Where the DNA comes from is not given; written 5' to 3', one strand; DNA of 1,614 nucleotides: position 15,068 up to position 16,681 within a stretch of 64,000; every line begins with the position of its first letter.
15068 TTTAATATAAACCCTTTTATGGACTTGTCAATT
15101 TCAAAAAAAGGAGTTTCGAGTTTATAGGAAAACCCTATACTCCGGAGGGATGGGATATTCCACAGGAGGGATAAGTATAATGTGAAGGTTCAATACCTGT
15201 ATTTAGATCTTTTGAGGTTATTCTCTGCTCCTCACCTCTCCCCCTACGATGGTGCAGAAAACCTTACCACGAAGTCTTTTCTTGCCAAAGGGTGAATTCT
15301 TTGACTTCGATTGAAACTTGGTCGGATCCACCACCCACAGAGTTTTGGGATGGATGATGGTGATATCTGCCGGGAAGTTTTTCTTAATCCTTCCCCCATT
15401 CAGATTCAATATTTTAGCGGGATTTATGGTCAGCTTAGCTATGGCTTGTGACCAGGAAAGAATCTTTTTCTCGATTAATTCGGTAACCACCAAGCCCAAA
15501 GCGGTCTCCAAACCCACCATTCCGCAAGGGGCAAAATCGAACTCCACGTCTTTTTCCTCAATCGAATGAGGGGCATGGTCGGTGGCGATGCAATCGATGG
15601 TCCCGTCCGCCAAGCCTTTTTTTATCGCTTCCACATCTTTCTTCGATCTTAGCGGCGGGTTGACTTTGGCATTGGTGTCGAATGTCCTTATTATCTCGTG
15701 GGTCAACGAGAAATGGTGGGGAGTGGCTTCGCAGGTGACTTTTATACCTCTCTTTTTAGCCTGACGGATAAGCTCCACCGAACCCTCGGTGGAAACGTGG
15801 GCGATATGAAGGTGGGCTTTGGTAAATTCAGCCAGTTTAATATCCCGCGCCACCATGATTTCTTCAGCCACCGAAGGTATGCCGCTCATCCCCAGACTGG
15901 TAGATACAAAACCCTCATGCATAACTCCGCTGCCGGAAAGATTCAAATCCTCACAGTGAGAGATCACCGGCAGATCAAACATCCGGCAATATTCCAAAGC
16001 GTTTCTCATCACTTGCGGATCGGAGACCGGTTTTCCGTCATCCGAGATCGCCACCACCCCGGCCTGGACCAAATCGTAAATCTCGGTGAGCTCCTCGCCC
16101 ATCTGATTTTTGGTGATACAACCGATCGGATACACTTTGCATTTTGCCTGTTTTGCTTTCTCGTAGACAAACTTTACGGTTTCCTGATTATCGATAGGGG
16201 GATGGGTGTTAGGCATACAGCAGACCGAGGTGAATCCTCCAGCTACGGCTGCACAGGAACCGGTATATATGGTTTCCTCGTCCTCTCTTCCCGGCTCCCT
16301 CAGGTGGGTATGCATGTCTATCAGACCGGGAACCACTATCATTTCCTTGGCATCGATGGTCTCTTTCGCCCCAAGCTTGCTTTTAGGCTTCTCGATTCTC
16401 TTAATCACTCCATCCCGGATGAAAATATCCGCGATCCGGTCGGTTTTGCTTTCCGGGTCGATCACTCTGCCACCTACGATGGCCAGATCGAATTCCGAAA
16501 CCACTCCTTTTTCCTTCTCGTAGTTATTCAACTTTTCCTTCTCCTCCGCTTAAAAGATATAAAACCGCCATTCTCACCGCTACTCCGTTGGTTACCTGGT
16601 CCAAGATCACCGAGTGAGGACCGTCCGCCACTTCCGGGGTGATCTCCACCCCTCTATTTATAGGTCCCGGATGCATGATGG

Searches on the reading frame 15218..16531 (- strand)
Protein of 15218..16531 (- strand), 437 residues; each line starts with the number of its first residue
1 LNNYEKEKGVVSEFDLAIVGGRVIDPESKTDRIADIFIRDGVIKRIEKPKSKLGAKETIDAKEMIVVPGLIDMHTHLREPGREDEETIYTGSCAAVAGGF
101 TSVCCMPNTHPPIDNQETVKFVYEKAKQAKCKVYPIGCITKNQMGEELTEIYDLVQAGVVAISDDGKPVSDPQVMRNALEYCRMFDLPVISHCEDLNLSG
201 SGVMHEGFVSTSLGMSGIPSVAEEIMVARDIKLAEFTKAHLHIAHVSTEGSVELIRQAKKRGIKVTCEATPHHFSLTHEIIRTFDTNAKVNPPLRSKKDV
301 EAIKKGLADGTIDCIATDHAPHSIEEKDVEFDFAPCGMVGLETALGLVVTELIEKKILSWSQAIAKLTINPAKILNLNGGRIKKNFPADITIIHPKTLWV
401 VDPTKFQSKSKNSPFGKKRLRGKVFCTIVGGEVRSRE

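Call 67: search_protein_families(library=ncbifam, proteins=[window:15218-16531:-], max_evalue=0.00001)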
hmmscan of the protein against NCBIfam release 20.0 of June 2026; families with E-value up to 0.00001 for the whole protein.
window:15218-16531:- (437 aa): 51 families (the best 25 are shown)
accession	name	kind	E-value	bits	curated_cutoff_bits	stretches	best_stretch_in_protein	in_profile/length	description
NF006845.0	PRK09357.2-6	equivalog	4.5e-143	477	728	1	17-435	4-425/428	dihydroorotase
NF006836.0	PRK09357.1-1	equivalog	1.2e-141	472.4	538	1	31-434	14-423/432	dihydroorotase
NF006843.0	PRK09357.2-4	equivalog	3.6e-141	470.9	786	1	17-435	4-420/431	dihydroorotase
NF006844.0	PRK09357.2-5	equivalog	1.4e-138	462.5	701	1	18-433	6-418/422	dihydroorotase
NF006839.0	PRK09357.1-4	equivalog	9.9e-138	459.3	576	1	18-433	4-418/422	dihydroorotase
NF006837.0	PRK09357.1-2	equivalog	4e-133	444.1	575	1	33-434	18-421/428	dihydroorotase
TIGR00857.1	pyrC_multi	subfamily_domain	7e-133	443.6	279.05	1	34-435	6-409/412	dihydroorotase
NF006842.0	PRK09357.2-3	equivalog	5.6e-127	424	695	1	21-433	8-436/440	dihydroorotase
NF006841.0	PRK09357.2-2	equivalog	1.2e-121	406.3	640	1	29-433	14-415/421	dihydroorotase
NF006558.0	PRK09059.1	equivalog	4.6e-116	387.9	645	1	21-432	10-424/430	dihydroorotase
NF005791.0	PRK07627.1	equivalog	3.9e-112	375.3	442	1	16-433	3-420/425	dihydroorotase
NF005614.0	PRK07369.1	equivalog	1.3e-104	350.3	456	1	22-427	10-416/419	dihydroorotase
NF006838.0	PRK09357.1-3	equivalog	1.3e-97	327.4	644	1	16-433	3-419/423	dihydroorotase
NF002668.0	PRK02382.1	equivalog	7.4e-79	265.5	452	1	30-417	10-394/436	dihydroorotase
NF006268.0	PRK08417.1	equivalog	3.2e-73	247.1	499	1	29-432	12-401/406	metal-dependent hydrolase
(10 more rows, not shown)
